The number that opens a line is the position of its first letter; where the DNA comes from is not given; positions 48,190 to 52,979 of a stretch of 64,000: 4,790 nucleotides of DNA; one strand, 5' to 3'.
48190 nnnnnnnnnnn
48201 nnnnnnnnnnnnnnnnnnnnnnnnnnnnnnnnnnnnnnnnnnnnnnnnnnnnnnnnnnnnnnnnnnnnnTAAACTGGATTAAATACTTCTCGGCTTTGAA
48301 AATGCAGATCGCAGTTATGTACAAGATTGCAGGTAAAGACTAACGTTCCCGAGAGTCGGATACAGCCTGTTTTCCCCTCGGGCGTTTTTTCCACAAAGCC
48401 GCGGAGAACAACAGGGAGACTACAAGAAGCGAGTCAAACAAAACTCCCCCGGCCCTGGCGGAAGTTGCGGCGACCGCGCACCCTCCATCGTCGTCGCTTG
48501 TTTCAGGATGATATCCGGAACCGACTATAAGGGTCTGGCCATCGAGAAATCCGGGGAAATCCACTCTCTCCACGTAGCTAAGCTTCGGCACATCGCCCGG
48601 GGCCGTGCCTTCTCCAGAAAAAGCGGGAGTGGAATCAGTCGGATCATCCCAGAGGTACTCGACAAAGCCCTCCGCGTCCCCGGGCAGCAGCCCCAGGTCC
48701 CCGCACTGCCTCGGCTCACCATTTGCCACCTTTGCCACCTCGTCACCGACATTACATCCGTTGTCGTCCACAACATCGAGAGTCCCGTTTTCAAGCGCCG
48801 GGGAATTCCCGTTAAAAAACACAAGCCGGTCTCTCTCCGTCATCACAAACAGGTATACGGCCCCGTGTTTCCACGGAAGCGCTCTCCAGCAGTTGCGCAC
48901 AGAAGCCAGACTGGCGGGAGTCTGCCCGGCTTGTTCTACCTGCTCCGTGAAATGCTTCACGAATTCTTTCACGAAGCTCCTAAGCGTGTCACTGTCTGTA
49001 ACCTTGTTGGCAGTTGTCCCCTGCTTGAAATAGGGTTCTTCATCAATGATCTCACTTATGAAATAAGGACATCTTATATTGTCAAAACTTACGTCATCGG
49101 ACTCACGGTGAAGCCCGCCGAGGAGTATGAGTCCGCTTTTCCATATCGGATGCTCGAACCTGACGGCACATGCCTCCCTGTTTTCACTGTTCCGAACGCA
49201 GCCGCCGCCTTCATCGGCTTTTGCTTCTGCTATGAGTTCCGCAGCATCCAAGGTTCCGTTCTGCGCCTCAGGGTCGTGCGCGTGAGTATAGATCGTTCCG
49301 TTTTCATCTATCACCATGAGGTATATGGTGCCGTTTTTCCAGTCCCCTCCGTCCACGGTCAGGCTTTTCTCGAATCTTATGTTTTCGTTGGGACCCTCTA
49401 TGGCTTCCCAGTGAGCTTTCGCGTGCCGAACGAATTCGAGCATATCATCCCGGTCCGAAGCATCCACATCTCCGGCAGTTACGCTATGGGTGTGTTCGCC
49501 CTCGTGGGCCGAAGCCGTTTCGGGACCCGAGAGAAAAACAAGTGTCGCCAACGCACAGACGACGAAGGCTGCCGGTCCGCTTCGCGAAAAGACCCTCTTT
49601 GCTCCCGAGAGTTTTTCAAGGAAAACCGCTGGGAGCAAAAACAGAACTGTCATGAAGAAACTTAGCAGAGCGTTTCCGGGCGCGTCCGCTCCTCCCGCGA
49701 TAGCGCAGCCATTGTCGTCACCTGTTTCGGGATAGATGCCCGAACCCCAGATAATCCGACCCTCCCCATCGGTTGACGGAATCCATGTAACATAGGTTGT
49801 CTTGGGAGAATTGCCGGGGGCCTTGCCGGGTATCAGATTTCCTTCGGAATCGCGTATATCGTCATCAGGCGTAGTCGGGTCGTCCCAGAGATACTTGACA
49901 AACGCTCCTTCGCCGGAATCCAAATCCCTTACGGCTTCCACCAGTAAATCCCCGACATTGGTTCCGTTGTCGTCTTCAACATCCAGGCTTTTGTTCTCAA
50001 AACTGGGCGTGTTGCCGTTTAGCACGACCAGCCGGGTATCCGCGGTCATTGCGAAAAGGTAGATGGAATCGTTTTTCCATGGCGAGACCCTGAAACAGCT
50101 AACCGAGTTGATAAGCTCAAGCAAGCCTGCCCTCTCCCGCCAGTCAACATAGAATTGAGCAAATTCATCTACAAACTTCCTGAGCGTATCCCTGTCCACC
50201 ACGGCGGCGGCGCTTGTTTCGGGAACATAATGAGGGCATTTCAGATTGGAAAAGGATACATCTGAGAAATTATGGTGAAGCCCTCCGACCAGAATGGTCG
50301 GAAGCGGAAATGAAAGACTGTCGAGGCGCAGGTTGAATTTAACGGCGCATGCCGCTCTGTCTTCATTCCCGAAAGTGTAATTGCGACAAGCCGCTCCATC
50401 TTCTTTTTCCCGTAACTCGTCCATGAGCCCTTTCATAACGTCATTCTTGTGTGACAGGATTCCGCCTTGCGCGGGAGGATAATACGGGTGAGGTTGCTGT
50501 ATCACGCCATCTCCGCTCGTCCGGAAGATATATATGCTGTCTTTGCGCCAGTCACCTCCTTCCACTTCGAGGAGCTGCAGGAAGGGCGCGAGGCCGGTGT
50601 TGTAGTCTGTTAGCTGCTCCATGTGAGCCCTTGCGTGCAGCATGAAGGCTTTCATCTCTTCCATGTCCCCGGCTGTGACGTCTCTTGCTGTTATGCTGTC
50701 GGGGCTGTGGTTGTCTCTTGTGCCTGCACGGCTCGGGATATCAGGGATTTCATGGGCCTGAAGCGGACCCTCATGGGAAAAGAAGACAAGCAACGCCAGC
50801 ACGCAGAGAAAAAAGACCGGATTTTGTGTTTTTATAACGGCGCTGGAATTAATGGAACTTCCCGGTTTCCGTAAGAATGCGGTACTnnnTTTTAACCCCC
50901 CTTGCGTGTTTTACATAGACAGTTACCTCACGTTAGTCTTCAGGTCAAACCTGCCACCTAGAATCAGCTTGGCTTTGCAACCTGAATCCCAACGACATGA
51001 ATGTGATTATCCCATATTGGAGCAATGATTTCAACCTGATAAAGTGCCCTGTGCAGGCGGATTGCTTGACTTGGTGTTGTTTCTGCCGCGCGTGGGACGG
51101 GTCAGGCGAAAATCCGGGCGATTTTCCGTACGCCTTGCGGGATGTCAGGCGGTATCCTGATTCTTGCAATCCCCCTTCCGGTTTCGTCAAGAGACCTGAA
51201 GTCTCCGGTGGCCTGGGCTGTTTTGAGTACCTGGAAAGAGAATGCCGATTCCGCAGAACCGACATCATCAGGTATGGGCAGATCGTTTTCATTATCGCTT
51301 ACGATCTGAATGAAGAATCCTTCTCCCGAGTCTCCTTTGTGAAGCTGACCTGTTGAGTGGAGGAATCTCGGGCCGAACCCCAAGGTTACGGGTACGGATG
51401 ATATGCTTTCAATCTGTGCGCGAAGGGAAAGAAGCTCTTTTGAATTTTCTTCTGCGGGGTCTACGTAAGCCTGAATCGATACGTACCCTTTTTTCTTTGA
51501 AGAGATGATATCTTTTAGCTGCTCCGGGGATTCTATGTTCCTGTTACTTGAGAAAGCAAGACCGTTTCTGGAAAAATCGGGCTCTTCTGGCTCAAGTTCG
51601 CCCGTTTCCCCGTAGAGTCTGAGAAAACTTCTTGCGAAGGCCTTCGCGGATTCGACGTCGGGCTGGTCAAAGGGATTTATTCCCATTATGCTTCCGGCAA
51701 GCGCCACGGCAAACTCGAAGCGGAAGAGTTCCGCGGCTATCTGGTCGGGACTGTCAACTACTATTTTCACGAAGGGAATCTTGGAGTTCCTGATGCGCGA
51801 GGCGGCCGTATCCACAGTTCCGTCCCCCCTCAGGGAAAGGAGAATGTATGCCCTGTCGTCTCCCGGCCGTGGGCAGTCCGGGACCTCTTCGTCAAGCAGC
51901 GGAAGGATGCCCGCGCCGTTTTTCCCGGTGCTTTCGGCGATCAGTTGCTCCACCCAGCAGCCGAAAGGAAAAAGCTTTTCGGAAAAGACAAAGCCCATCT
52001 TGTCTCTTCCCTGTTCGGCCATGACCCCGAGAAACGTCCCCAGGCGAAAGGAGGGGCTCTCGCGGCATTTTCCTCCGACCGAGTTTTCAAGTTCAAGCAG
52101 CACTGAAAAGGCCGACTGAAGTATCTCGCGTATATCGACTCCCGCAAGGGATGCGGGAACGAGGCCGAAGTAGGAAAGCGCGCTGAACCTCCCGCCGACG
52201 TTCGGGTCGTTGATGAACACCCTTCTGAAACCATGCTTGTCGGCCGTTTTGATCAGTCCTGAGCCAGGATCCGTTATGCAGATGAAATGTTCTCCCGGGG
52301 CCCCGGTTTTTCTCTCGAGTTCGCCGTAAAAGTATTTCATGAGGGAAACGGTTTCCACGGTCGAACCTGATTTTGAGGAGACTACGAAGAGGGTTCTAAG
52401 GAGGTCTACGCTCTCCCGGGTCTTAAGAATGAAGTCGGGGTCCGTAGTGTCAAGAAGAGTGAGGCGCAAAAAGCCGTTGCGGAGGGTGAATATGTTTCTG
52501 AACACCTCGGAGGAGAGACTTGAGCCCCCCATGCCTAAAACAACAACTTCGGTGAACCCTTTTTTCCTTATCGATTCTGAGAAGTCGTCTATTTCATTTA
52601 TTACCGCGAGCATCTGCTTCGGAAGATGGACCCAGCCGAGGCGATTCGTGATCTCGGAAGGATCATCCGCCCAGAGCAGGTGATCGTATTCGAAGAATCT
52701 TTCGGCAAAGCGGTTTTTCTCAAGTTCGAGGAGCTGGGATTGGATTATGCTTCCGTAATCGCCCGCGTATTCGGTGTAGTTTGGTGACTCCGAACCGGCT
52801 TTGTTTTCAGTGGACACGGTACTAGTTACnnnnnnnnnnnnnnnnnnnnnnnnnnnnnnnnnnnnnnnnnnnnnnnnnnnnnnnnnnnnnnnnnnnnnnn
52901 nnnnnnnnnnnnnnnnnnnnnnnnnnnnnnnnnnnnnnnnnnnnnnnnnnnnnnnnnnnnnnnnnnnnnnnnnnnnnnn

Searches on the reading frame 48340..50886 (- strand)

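Call 69: search_protein_families(library=pfam, proteins=[window:48340-50886:-], max_evalue=0.00001)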
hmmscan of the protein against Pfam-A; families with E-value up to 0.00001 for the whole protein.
window:48340-50886:- (848 aa): 2 families
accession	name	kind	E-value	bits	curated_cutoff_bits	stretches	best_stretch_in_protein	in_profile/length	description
PF08269.17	dCache_2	-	3.9e-13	49.7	26.5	0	270-342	90-159/298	Cache domain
PF17200.10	sCache_2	-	2.2e-08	34.6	25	0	272-339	51-116/155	Single Cache domain 2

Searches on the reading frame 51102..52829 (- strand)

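Call 69: search_protein_families(library=pfam, proteins=[window:51102-52829:-], max_evalue=0.00001)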
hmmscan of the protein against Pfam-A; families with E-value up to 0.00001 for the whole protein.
window:51102-52829:- (575 aa): 1 family
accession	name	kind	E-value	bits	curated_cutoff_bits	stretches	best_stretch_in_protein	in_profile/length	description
PF00342.24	PGI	-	1.2e-12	47.7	22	1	89-303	93-308/486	Phosphoglucose isomerase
